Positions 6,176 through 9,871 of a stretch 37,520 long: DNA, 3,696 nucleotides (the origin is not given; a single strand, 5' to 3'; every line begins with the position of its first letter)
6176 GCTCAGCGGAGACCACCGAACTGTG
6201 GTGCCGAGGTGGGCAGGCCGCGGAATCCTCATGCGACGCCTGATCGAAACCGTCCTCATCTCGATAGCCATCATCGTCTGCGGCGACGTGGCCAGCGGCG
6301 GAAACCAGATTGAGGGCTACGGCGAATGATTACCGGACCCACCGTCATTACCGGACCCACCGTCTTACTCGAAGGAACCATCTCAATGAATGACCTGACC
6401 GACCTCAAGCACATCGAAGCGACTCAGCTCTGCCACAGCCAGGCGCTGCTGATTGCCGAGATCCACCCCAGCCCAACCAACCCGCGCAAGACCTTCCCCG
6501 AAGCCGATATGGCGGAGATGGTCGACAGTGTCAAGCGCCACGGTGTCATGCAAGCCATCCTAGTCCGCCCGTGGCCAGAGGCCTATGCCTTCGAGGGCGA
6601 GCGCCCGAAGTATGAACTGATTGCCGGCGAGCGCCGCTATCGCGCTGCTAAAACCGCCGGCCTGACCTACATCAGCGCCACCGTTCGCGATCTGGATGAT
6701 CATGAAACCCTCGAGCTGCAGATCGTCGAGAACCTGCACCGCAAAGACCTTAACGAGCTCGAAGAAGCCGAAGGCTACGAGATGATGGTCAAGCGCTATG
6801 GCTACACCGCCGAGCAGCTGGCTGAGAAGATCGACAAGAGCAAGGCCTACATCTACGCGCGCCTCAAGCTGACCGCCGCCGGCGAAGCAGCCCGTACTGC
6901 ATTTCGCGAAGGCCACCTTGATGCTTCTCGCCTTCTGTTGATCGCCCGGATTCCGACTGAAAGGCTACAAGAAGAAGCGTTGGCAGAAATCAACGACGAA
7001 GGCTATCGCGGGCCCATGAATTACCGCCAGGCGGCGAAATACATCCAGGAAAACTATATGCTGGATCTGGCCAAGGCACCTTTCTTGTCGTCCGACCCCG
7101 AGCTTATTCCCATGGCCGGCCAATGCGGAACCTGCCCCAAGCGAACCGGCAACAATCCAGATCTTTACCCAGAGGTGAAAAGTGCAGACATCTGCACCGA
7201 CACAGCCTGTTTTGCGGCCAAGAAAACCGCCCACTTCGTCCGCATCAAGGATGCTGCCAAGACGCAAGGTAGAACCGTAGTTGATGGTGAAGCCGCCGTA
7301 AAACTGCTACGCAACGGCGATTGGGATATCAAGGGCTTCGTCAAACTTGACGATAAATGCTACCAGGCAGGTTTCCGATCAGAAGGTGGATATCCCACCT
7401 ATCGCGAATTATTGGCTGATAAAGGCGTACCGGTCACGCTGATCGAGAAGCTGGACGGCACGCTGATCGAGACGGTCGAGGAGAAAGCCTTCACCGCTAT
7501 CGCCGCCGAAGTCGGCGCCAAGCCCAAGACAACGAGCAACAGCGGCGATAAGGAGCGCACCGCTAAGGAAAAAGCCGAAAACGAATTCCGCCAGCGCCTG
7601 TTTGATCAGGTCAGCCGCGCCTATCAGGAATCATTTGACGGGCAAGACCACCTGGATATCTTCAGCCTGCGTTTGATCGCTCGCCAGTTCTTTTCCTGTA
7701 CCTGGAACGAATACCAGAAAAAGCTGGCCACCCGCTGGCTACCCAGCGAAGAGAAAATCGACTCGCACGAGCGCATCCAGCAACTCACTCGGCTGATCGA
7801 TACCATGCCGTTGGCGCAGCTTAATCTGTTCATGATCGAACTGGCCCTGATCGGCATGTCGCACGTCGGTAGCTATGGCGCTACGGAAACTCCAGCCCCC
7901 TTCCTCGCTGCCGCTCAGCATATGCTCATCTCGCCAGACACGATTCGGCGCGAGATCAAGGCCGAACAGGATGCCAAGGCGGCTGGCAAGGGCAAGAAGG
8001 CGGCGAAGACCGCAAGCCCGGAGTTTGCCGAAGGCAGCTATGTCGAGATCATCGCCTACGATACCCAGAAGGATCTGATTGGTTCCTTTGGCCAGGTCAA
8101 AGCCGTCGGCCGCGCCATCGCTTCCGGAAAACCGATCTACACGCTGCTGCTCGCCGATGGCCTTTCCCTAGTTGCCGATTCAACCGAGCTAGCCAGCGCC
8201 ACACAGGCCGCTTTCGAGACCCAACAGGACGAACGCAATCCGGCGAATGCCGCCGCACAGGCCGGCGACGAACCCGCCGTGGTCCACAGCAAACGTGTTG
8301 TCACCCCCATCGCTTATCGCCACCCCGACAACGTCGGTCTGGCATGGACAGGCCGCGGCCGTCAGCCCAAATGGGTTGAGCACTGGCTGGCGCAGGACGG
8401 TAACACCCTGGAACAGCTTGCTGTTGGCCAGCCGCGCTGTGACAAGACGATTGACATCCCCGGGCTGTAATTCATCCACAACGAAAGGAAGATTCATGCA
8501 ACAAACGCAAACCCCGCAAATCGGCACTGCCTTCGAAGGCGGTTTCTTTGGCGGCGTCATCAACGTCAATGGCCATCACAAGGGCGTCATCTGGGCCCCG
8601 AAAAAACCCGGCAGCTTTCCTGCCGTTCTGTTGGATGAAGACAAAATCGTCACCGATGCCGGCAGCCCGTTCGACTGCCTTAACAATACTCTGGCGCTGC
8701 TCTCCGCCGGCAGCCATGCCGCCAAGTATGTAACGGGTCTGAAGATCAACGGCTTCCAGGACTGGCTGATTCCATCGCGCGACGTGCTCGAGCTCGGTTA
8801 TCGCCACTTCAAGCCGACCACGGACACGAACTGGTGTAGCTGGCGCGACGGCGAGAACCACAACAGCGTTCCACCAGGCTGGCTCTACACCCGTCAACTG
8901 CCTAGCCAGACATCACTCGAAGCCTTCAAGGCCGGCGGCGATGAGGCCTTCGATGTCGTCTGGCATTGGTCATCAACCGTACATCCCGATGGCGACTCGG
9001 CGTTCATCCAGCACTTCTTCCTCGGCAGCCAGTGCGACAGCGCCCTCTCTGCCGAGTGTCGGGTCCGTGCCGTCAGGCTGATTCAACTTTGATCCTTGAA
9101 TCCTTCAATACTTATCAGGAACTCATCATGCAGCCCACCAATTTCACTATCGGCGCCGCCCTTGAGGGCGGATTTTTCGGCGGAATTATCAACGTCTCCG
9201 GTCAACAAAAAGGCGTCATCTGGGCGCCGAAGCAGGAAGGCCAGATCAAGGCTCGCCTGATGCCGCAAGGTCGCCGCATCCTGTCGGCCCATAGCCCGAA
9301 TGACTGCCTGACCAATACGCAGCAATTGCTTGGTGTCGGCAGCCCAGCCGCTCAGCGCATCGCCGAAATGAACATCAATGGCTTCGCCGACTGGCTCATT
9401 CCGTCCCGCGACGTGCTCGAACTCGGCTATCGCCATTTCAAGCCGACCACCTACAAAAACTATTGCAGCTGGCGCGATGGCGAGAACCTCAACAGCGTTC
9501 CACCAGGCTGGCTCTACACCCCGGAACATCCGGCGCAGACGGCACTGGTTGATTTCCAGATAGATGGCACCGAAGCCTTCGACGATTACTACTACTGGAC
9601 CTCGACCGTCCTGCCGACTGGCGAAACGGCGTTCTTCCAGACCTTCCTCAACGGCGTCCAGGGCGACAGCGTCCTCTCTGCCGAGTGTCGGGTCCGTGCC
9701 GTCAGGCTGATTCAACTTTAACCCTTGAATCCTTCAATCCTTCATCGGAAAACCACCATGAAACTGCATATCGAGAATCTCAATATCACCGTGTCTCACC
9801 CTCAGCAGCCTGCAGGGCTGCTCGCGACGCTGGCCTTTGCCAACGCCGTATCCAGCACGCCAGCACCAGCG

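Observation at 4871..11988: One phage DGR with a single short TR and four variable repeats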

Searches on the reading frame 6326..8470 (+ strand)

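Call 7: search_protein_families(library=pfam, proteins=[window:6326-8470:+], max_evalue=0.01)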
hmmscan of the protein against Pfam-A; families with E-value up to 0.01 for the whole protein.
window:6326-8470:+ (714 aa): 3 families
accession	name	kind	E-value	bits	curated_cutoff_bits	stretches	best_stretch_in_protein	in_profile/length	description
PF02195.25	ParB_N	-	1.7e-24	86.1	26.3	1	40-138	5-95/95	ParB N-terminal domain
PF00816.26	Histone_HNS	-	3.6e-13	49.5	25.6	1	664-700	3-38/38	H-NS histone C-terminal domain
PF17762.8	HTH_ParB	-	4.7e-13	49.6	22.6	1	140-227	1-88/102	ParB HTH domain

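Call 70: search_protein_families(library=ncbifam, proteins=[window:6326-8470:+], max_evalue=0.001)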
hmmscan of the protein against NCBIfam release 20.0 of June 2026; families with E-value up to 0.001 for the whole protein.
window:6326-8470:+ (714 aa): 6 families
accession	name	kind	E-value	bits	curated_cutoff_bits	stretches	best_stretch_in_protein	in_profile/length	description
TIGR04285.1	nucleoid_noc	exception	1.7e-40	139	315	1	40-227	4-182/255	nucleoid occlusion protein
TIGR03734.1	PRTRC_parB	hypoth_equivalog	1.2e-36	126.4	278.6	1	51-310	6-246/555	PRTRC system ParB family protein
TIGR00180.1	parB_part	domain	4.5e-36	124.3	58.45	1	40-197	7-160/186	ParB/RepB/Spo0J family partition protein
TIGR03454.1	partition_RepB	equivalog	7.2e-15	55.2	201.5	1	44-174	70-192/325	plasmid partitioning protein RepB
NF010440.0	PRK13866.1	equivalog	6.7e-09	35.3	522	1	63-148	91-169/336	plasmid partitioning protein RepB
NF010406.0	PRK13832.1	subfamily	6.5e-08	31.6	640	1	49-177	15-137/578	plasmid partitioning protein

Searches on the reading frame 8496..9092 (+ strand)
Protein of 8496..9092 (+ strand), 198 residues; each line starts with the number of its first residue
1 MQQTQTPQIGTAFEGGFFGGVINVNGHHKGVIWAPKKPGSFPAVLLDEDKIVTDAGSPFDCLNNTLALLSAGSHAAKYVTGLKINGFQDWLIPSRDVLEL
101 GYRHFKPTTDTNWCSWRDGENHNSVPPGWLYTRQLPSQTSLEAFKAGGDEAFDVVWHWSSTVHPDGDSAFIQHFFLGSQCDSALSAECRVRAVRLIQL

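Call 7: search_protein_families(library=pfam, proteins=[window:8496-9092:+], max_evalue=0.01)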
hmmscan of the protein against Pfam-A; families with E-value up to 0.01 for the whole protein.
window:8496-9092:+ (198 aa): 1 family
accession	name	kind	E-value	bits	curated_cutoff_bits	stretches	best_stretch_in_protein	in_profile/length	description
PF07603.17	Lcl_C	-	0.00071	20.3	34.9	1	73-194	25-117/117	Lcl C-terminal domain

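Call 17: find_homologous_proteins(query=window:8496-9092:+)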
Query window:8496-9092:+ (198 aa): 153 proteins with E <= 0.001 among 261 candidates; the best 120 are listed.
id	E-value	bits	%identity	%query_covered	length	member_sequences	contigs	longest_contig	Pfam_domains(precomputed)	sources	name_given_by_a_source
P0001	4.0e-136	469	100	100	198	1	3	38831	-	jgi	jgi:hypothetical protein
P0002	1.3e-86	307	70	100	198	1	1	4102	-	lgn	-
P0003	2.2e-85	303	69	99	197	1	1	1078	PF07603.18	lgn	-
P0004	4.7e-85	302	67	100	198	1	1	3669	PF07603.18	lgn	-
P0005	7.1e-85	302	68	100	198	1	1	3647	-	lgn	-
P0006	1.1e-82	295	70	90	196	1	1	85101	-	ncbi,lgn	-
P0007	1.1e-82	295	67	100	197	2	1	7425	-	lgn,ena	-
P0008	1.3e-82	294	67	98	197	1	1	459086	PF07603.18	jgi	-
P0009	2.0e-82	294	70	96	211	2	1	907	-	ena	-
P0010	2.2e-82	294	65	99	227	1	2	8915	PF07603.18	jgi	jgi:hypothetical protein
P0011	7.0e-82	292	68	99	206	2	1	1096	-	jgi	jgi:hypothetical protein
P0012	1.0e-81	291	65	100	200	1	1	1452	-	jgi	jgi:hypothetical protein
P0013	1.4e-81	291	68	96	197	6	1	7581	-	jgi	-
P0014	2.5e-81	290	67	99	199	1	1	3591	-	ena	-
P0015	3.2e-81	290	65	99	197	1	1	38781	PF07603.18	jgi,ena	-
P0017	7.5e-81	289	64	100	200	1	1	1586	PF07603.18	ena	-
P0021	7.1e-80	285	66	99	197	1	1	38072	PF07603.18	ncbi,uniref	ncbi:DUF1566 domain-containing protein [Pseudomonas sp.]|uniref:DUF1566 domain-containing protein n=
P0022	7.4e-80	285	64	100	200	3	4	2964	PF07603.18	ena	-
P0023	7.7e-80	285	66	96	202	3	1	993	PF07603.18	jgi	jgi:hypothetical protein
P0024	9.2e-80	285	67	97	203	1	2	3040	PF07603.18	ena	-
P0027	1.9e-79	284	65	97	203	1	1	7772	PF07603.18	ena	-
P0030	1.3e-78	281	65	100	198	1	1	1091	PF07603.18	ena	-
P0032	3.2e-78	280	65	97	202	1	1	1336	PF07603.18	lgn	-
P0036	1.7e-77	278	65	98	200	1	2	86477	PF07603.18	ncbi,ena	-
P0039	4.1e-77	276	63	99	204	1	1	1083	PF07603.18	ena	-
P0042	6.8e-77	276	64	96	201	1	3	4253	PF07603.18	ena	-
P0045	2.3e-76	274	63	100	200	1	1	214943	PF07603.18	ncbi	-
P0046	2.4e-76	274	64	100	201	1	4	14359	PF07603.18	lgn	-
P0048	6.3e-76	272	65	100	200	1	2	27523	PF07603.18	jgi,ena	-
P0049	1.4e-75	271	66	96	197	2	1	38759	PF07603.18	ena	-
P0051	3.6e-75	270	64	100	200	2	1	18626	PF07603.18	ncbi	-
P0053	7.6e-75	269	61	99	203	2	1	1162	PF07603.18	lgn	-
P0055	1.7e-74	268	62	99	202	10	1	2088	PF07603.18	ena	-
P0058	5.2e-74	266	62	99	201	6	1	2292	PF07603.18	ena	-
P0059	7.3e-74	266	66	96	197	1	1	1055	PF07603.18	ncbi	-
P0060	8.3e-74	266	63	100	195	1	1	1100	PF07603.18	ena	-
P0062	1.5e-72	262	64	96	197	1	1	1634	PF07603.18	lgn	-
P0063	4.1e-72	260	63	100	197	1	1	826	PF07603.18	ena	-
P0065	2.5e-71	257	61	99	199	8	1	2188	PF07603.18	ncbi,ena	-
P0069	6.6e-70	253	59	98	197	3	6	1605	PF07603.18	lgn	-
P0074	7.1e-60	220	56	89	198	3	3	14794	PF07603.18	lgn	-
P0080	7.0e-56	207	52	100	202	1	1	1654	PF07603.18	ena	-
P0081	7.5e-55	204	52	100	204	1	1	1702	PF07603.18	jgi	jgi:hypothetical protein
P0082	3.7e-54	201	52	99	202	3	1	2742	PF07603.18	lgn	-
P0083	4.7e-54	201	53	98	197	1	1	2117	PF07603.18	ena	-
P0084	8.3e-54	200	51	99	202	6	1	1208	PF07603.18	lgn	-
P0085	2.3e-53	199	50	99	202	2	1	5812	PF07603.18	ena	-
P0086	3.5e-53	198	50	99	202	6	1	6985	PF07603.18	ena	-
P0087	1.0e-52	197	52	96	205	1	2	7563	PF07603.18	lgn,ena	-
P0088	1.7e-52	196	50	96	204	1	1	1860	PF07603.18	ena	-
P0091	6.7e-52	194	51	96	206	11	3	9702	PF07603.18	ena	-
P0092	7.1e-52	194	54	99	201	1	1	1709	PF07603.18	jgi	-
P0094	2.4e-50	189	49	99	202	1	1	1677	PF07603.18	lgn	-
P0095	3.6e-50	188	51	99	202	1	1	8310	PF07603.18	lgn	-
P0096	6.5e-50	187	48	97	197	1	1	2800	PF07603.18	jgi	jgi:hypothetical protein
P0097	1.4e-49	186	48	98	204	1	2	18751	PF07603.18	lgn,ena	-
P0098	2.2e-49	186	51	97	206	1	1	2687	PF07603.18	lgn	-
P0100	2.5e-48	182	48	100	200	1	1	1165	PF07603.18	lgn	-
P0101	3.1e-48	182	49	96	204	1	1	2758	PF07603.18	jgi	jgi:hypothetical protein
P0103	6.9e-48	181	52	98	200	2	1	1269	PF07603.18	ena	-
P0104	1.0e-47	180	49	96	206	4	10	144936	PF07603.18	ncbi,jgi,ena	-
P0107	1.4e-47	180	53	97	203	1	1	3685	PF07603.18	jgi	jgi:Protein of unknown function (DUF1566)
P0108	2.3e-47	179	48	98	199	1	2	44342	PF07603.18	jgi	jgi:hypothetical protein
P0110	3.8e-47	178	47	100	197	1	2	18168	PF07603.18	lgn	-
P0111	6.2e-47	178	49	100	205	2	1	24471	PF07603.18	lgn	-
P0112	1.0e-46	177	48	97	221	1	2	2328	PF07603.18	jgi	jgi:hypothetical protein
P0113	3.2e-46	175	49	97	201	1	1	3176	PF07603.18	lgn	-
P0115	1.0e-45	174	49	99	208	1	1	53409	PF07603.18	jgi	jgi:hypothetical protein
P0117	1.2e-45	174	46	100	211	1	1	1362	PF07603.18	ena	-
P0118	1.6e-45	173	51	100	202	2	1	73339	PF07603.18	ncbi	-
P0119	3.7e-45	172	50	96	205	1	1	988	PF07603.18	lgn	-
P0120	3.9e-45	172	48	97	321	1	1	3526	PF07603.18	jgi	jgi:hypothetical protein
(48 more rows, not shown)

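Call 18: find_encoding_contigs(protein=P0001, flank=10000, max_places=10)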
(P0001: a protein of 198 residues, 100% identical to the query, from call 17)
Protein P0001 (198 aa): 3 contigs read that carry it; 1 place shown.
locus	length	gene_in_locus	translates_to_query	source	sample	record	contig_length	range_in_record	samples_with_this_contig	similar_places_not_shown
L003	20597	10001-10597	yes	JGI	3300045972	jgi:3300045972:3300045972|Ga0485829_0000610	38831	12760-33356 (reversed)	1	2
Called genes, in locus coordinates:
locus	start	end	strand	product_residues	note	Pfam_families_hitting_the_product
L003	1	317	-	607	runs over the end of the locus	PF03354:TerL_ATPase, PF20441:TerL_nuclease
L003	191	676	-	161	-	-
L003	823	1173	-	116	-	PF01844:HNH, PF14279:HNH_5 (weak)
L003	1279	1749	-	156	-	-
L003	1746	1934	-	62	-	-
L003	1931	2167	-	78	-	-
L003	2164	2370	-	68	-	-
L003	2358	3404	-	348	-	-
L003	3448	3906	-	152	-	PF06892:Phage_CP76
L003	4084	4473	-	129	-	PF15943:YdaS_toxin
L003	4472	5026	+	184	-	-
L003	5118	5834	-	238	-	-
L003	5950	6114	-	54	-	-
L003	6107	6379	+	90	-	-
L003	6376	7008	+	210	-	-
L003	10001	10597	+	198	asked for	-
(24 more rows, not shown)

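Call 26: search_protein_families(library=phrogs, proteins=[window:8496-9092:+], max_evalue=0.001)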
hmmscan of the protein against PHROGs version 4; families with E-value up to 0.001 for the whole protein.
window:8496-9092:+ (198 aa): 1 family
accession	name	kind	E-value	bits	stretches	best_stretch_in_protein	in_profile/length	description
phrog_4245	-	unknown function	1.1e-17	65.2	1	3-196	418-579/583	-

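Call 62: predict_structure(alignment_id=A1)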
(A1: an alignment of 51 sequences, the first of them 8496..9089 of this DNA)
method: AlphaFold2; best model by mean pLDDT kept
length: 198 residues; sequences in the alignment: 51
mean_pLDDT: 95.4   pTM: 0.91
mean pLDDT of the five models: 95.4, 95.1, 91.8, 91.6, 85.5
residues with pLDDT >= 90: 187; 70-90: 7; 50-70: 2; < 50: 2
segments of 3 or more residues with pLDDT < 50: none
pLDDT, mean of each block of 10 residues (from residue 1): 77 97 94 98 97 96 98 98 98 98 97 90 93 96 97 96 97 95 98 96
secondary structure, 60 per line:
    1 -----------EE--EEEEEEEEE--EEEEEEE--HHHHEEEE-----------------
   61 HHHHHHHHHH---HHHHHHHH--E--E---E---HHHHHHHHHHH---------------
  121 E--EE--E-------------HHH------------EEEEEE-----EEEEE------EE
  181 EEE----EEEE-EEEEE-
elements in order: E16-24 E27-33 H36-39 E40-43 H61-70 H74-81 H95-105 E157-162 E168-172 E179-183 E188-191 E193-197

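Call 66: fold_search(model_id=the predicted structure, library=pdb)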
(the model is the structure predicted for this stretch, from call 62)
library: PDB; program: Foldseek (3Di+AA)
matches with E <= 10: 180; with E <= 0.001: 1
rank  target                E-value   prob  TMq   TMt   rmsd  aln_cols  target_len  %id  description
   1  8q4e_A                3.1e-04  1.00  0.44  0.64   8.1       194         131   15  Structure of Legionella pneumophila Lcl C-terminal domain (released 2023-12-27)
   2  3pnw_F                9.0e-01  0.25  0.13  0.42   1.6        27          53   22  Crystal Structure of the tudor domain of human TDRD3 in complex with an anti-TDRD3 FAB (released 2010-12-01)
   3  3pmt                  1.0e+00  0.28  0.13  0.43   1.4        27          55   22  Crystal structure of the Tudor domain of human Tudor domain-containing protein 3 (released 2010-12-01)
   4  1jwi_B                1.1e+00  0.10  0.14  0.22   8.9        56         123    9  Crystal Structure of Bitiscetin, a von Willeband Factor-dependent Platelet Aggregation Inducer. (released 2001-11-28)
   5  5ao5_B                1.2e+00  0.05  0.22  0.12  13.3       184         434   11  Endo180 D1-4, monoclinic form (released 2015-10-28)
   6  3pnw_L                1.3e+00  0.20  0.13  0.42   1.6        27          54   22  Crystal Structure of the tudor domain of human TDRD3 in complex with an anti-TDRD3 FAB (released 2010-12-01)
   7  1iod_A                1.3e+00  0.06  0.24  0.33  17.5       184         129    9  CRYSTAL STRUCTURE OF THE COMPLEX BETWEEN THE COAGULATION FACTOR X BINDING PROTEIN FROM SNAKE VENOM AND THE GLA DOMAIN  (released 2001-06-27)
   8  6inn_D                1.3e+00  0.04  0.21  0.09  13.3       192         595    9  Crystal structure of the CysR-CTLD3 fragment of human MR at acidic pH (pH 5.6) (released 2019-09-18)
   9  6inn_B                1.5e+00  0.04  0.22  0.09  13.4       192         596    9  Crystal structure of the CysR-CTLD3 fragment of human MR at acidic pH (pH 5.6) (released 2019-09-18)
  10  1oz7_B                1.6e+00  0.05  0.21  0.32  16.9       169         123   14  Crystal structure of Echicetin from the venom of Indian saw-scaled viper (Echis carinatus) at 2.4 resolution (released 2003-12-30)
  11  5ao5_A                1.6e+00  0.04  0.22  0.12  13.0       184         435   12  Endo180 D1-4, monoclinic form (released 2015-10-28)
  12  3pnw_O                1.7e+00  0.18  0.13  0.38   1.5        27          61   22  Crystal Structure of the tudor domain of human TDRD3 in complex with an anti-TDRD3 FAB (released 2010-12-01)
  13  6v9t_BBB              1.8e+00  0.16  0.13  0.41   1.6        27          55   22  Tudor domain of TDRD3 in complex with a small molecule (released 2019-12-25)
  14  8jtn                  1.9e+00  0.16  0.13  0.41   1.4        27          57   22  Tudor domain of TDRD3 in complex with a small molecule (released 2023-08-09)
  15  3pnw_X                1.9e+00  0.15  0.13  0.42   1.6        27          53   22  Crystal Structure of the tudor domain of human TDRD3 in complex with an anti-TDRD3 FAB (released 2010-12-01)
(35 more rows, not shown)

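Call 70: search_protein_families(library=ncbifam, proteins=[window:8496-9092:+], max_evalue=0.001)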
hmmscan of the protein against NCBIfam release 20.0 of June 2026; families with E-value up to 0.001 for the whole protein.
window:8496-9092:+ (198 aa): 0 families

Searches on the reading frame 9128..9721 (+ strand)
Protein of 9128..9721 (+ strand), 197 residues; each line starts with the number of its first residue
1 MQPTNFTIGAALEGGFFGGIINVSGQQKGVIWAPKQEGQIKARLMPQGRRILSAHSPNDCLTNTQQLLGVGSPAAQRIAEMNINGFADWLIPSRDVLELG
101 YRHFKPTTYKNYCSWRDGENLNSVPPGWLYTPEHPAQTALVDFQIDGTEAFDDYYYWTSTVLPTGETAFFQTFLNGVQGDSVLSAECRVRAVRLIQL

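Call 7: search_protein_families(library=pfam, proteins=[window:9128-9721:+], max_evalue=0.01)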
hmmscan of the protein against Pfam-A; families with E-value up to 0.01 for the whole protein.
window:9128-9721:+ (197 aa): 1 family
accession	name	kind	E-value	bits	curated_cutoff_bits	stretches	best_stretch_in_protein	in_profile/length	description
PF07603.17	Lcl_C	-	0.00017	22.3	34.9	1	26-193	6-117/117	Lcl C-terminal domain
